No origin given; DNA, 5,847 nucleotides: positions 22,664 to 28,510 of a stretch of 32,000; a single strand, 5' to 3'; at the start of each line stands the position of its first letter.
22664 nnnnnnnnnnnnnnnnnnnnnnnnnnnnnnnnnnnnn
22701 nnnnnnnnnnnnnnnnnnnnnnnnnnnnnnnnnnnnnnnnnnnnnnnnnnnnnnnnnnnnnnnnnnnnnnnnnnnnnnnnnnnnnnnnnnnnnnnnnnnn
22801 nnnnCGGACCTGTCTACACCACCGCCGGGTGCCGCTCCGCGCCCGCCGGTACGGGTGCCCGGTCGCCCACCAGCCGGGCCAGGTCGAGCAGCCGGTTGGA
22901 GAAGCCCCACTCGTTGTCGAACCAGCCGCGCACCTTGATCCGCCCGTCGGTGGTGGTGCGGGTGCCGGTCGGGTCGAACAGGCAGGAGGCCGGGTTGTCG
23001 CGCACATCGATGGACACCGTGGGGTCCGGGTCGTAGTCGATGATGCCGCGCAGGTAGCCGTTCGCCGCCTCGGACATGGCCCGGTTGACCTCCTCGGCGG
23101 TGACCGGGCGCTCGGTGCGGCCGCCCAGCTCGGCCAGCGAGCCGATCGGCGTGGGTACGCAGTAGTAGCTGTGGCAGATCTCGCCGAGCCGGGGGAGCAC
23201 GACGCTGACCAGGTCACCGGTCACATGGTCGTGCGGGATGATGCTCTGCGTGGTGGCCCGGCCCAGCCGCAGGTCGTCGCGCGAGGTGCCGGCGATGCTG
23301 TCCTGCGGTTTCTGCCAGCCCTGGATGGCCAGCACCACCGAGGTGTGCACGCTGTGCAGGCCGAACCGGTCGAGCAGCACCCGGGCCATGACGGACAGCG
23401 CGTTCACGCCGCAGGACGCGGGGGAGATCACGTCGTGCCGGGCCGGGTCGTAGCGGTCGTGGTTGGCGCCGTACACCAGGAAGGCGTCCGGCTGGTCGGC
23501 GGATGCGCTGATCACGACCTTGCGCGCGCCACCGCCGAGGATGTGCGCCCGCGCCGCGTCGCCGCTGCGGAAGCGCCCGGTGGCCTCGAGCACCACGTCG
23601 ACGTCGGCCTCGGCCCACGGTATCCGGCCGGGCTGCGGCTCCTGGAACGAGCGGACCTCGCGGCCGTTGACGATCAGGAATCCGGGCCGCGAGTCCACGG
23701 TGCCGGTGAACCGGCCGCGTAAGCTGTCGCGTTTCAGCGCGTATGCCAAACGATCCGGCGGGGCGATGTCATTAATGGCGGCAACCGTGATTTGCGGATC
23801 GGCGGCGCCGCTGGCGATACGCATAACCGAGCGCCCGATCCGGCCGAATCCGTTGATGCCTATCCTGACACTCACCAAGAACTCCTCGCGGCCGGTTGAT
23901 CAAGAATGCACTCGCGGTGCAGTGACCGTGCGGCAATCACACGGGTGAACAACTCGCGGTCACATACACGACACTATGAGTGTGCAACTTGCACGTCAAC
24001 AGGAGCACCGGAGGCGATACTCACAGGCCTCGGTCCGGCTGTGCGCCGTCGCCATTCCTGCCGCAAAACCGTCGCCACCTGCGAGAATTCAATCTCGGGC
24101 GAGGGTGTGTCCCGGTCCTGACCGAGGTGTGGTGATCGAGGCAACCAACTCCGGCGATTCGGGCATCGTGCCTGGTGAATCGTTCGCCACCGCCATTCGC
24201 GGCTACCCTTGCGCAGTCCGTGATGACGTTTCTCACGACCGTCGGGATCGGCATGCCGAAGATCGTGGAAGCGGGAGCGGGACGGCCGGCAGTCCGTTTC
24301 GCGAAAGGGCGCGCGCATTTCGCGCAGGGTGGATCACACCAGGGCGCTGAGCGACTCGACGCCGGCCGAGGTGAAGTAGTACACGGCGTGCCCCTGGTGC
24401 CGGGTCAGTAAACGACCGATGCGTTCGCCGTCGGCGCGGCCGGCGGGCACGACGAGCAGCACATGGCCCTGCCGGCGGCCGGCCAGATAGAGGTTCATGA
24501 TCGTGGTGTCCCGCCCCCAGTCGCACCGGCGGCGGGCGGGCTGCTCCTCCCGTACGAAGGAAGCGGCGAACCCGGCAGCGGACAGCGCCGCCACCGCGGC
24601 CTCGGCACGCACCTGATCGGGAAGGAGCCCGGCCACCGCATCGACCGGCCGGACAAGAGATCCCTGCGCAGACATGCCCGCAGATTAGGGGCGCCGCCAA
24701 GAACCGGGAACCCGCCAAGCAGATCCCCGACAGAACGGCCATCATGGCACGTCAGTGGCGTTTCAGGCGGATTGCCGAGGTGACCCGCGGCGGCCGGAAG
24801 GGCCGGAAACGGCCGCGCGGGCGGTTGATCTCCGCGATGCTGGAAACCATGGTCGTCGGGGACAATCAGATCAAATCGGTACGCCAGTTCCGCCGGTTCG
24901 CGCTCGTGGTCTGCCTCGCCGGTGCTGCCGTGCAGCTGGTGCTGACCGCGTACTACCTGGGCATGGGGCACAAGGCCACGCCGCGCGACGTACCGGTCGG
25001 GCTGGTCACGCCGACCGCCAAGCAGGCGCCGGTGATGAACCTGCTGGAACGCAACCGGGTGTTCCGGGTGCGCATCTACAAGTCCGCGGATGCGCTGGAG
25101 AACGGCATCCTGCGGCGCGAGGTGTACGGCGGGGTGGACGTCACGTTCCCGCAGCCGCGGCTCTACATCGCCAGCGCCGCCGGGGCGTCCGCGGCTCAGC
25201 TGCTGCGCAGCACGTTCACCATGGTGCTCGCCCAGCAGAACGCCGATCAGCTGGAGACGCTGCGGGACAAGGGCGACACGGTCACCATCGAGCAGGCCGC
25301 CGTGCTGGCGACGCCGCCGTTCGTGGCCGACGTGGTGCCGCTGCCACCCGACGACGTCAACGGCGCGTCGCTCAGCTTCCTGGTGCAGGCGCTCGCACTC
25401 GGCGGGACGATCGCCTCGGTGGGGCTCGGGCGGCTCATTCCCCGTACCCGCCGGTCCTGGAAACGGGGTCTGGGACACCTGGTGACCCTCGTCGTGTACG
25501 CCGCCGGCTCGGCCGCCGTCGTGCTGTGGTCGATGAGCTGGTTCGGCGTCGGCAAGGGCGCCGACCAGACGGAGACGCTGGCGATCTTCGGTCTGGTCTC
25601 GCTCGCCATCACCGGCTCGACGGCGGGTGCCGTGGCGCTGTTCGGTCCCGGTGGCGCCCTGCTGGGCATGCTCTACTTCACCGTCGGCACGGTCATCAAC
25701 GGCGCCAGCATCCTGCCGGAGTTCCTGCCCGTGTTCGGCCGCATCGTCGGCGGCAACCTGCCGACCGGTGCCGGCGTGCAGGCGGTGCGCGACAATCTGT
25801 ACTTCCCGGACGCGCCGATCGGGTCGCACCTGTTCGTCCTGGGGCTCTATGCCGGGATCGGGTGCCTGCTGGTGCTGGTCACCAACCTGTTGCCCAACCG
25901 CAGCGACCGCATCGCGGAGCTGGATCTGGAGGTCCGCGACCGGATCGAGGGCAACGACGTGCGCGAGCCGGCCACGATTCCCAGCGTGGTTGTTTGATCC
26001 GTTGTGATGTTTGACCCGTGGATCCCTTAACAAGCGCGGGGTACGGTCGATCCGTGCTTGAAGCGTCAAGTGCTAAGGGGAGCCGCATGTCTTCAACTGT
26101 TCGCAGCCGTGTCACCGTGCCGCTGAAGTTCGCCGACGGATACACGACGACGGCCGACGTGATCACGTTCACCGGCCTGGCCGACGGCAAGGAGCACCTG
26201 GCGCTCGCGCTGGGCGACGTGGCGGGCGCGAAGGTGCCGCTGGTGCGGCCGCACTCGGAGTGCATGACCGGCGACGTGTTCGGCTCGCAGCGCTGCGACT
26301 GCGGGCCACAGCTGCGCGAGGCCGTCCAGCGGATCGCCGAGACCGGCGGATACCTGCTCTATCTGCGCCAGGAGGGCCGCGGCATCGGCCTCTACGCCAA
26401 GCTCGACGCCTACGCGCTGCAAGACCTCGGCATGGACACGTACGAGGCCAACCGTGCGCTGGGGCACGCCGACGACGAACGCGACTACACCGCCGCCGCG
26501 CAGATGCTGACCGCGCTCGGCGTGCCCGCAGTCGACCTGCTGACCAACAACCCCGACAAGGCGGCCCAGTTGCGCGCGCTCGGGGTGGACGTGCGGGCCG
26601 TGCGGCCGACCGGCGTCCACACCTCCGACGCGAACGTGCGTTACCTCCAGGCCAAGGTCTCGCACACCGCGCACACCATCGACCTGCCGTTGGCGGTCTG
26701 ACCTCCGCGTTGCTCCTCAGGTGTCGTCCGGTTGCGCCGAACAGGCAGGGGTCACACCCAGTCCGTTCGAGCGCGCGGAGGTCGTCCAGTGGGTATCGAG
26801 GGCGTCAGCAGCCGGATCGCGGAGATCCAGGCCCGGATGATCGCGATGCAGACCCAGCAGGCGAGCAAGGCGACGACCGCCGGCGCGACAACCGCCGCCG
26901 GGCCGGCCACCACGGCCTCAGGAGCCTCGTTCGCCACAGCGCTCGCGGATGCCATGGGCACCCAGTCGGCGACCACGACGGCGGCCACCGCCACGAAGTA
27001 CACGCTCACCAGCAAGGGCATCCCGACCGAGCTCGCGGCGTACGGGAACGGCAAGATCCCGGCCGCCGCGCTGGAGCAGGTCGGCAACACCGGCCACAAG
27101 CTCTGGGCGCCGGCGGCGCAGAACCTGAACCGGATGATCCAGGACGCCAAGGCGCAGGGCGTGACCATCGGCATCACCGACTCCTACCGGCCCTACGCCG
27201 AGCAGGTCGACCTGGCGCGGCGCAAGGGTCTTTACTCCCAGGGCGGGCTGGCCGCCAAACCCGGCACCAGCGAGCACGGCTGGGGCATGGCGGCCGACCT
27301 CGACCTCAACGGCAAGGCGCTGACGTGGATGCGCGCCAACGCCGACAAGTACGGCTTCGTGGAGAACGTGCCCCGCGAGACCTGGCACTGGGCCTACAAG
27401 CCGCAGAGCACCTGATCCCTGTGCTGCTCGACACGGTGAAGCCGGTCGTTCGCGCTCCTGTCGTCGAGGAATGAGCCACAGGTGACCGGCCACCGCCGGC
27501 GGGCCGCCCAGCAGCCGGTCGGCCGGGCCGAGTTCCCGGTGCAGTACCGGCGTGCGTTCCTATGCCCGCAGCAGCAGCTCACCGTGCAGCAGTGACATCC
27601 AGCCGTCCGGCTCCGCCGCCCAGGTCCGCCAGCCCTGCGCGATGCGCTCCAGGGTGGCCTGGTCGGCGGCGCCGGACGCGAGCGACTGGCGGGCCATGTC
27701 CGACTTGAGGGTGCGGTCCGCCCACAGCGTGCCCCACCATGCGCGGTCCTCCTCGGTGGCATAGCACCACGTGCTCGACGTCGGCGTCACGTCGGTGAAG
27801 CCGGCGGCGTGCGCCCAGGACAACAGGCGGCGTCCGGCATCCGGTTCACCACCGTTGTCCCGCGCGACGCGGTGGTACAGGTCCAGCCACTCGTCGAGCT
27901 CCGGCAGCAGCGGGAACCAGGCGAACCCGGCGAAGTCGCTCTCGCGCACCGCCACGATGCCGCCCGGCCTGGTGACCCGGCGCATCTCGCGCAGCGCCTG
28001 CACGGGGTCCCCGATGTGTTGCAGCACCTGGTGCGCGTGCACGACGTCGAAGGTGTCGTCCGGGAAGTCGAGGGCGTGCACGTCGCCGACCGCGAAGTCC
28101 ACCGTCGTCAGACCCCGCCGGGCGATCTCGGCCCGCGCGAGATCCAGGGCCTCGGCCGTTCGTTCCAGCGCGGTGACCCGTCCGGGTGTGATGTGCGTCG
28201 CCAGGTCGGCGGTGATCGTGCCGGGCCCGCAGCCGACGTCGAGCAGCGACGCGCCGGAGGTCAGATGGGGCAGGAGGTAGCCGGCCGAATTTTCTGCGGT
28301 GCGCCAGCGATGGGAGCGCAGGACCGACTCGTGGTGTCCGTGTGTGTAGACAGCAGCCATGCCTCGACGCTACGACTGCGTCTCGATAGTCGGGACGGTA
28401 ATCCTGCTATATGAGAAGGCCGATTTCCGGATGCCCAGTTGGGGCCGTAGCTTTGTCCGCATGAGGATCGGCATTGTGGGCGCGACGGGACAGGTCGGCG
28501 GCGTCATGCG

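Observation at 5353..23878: Organofluorine (fluorinase) biosynthetic gene cluster with unusually complete co-localisation of pathway, resistance and cofactor-recycling genes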

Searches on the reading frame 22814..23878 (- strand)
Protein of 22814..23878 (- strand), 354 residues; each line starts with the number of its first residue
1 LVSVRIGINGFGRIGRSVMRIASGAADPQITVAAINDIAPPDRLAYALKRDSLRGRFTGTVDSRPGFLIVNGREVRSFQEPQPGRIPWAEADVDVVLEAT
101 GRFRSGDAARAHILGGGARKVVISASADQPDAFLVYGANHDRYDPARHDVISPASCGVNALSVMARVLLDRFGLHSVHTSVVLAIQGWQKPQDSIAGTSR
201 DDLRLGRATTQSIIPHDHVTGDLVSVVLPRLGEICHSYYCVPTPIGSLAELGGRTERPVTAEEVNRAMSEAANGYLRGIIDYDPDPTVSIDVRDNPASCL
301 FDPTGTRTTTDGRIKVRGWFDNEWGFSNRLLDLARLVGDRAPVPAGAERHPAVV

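Call 7: search_protein_families(library=pfam, proteins=[window:22814-23878:-], max_evalue=0.01)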
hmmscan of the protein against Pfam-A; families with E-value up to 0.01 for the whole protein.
window:22814-23878:- (354 aa): 2 families
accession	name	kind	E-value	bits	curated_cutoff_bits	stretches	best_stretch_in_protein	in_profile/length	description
PF00044.30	Gp_dh_N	-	1.1e-30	106.3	31.7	1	4-105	1-100/101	Glyceraldehyde 3-phosphate dehydrogenase, NAD binding domain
PF02800.25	Gp_dh_C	-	6.7e-26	91.2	24.4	1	162-319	2-157/158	Glyceraldehyde 3-phosphate dehydrogenase, C-terminal domain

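Call 38: search_protein_families(library=ncbifam, proteins=[window:22814-23878:-], max_evalue=0.00001)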
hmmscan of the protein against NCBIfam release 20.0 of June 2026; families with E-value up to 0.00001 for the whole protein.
window:22814-23878:- (354 aa): 9 families
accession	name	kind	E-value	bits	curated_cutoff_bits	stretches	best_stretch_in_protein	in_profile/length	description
NF005830.0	PRK07729.1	equivalog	2.9e-81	273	546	1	3-340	2-333/343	glyceraldehyde-3-phosphate dehydrogenase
TIGR01534.1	GAPDH-I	equivalog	2.6e-77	260.2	367.2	1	5-332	1-330/330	type I glyceraldehyde-3-phosphate dehydrogenase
NF011954.0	PRK15425.1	equivalog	1.8e-70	237.7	662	1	3-334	2-326/331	glyceraldehyde-3-phosphate dehydrogenase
NF005641.0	PRK07403.1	equivalog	9.4e-67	225.6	616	1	4-339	2-334/337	type I glyceraldehyde-3-phosphate dehydrogenase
NF010058.0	PRK13535.1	equivalog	2.6e-66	224.1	539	1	3-335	2-331/339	erythrose-4-phosphate dehydrogenase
TIGR01532.1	E4PD_g-proteo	equivalog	1.1e-63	215.6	530.55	1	5-332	1-325/325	erythrose-4-phosphate dehydrogenase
NF033735.1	G3PDH_Arsen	exception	3e-61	207.7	450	1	6-334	1-323/323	ArsJ-associated glyceraldehyde-3-phosphate dehydrogenase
NF006512.0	PRK08955.1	equivalog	4.2e-55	187.4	563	1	3-339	2-332/334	glyceraldehyde-3-phosphate dehydrogenase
NF006139.0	PRK08289.1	equivalog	6.7e-35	120.6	431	1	8-335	133-467/480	glyceraldehyde-3-phosphate dehydrogenase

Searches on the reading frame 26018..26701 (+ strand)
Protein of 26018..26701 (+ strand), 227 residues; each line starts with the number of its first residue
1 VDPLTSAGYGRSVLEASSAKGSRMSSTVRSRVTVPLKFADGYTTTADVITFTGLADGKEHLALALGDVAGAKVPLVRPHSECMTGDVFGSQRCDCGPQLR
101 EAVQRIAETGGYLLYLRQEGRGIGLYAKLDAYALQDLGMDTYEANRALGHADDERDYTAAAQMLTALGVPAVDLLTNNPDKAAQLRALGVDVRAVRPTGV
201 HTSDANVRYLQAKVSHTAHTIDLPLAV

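Call 25: search_protein_families(library=pfam, proteins=[window:26018-26701:+], max_evalue=0.01)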
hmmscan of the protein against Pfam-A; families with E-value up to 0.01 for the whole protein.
window:26018-26701:+ (227 aa): 1 family
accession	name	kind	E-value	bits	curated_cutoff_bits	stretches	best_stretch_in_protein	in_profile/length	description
PF00925.25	GTP_cyclohydro2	-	4.2e-55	186.2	23.3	1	45-194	14-162/165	GTP cyclohydrolase II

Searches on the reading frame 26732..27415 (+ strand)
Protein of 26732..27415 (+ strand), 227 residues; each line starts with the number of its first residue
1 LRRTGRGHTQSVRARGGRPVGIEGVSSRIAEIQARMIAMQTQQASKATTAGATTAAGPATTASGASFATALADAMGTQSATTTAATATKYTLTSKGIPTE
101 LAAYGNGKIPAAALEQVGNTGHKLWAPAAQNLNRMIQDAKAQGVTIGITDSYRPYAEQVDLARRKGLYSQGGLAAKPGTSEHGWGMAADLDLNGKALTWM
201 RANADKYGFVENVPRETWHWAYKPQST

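Call 25: search_protein_families(library=pfam, proteins=[window:26732-27415:+], max_evalue=0.01)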
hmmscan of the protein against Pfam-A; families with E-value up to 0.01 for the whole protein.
window:26732-27415:+ (227 aa): 1 family
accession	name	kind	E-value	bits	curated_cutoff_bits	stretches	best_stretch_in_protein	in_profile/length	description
PF02557.22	VanY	-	1.5e-13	51.1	25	1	122-224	2-131/132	D-alanyl-D-alanine carboxypeptidase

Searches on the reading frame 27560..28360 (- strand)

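Call 25: search_protein_families(library=pfam, proteins=[window:27560-28360:-], max_evalue=0.01)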
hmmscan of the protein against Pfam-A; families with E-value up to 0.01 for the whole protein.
window:27560-28360:- (266 aa): 14 families
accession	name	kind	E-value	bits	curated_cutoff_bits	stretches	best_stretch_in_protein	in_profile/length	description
PF13847.12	Methyltransf_31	-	4e-28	98.4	27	1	34-158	2-125/145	Methyltransferase domain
PF08241.18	Methyltransf_11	-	4.8e-26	91.7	21.2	1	40-137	1-94/95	Methyltransferase domain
PF13649.12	Methyltransf_25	-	5.8e-24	85.1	27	1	40-134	2-97/97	Methyltransferase domain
PF08242.18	Methyltransf_12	-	8.1e-20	71.8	30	1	40-136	1-98/98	Methyltransferase domain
PF01209.24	Ubie_methyltran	-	1.6e-17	64.1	20.1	1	34-140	46-153/233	ubiE/COQ5 methyltransferase family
PF13489.12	Methyltransf_23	-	8.8e-17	61.8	27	1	28-191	15-162/164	Methyltransferase domain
PF07021.18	MetW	-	2.4e-08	34.3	21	1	32-132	10-104/193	Methionine biosynthesis protein MetW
PF05175.20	MTS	-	9.6e-08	32.3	23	1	26-107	20-102/170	Methyltransferase small domain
PF01135.25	PCMT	-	7.1e-06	26.4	20.3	1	31-95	70-134/210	Protein-L-isoaspartate(D-aspartate) O-methyltransferase (PCMT)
PF02353.26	CMAS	-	0.00092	19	27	1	32-138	59-164/273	Mycolic acid cyclopropane synthetase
PF03141.22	Methyltransf_29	-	0.0011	18.1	23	1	102-141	426-468/506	Putative S-adenosyl-L-methionine-dependent methyltransferase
PF08003.17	Methyltransf_9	-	0.0044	16.5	23.8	0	27-206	105-277/315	Protein of unknown function (DUF1698)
PF05219.18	DREV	-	0.0052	16.4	26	1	37-137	96-185/265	DREV methyltransferase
PF05401.17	NodS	-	0.0076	16.6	24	0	37-121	45-124/201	Nodulation protein S (NodS)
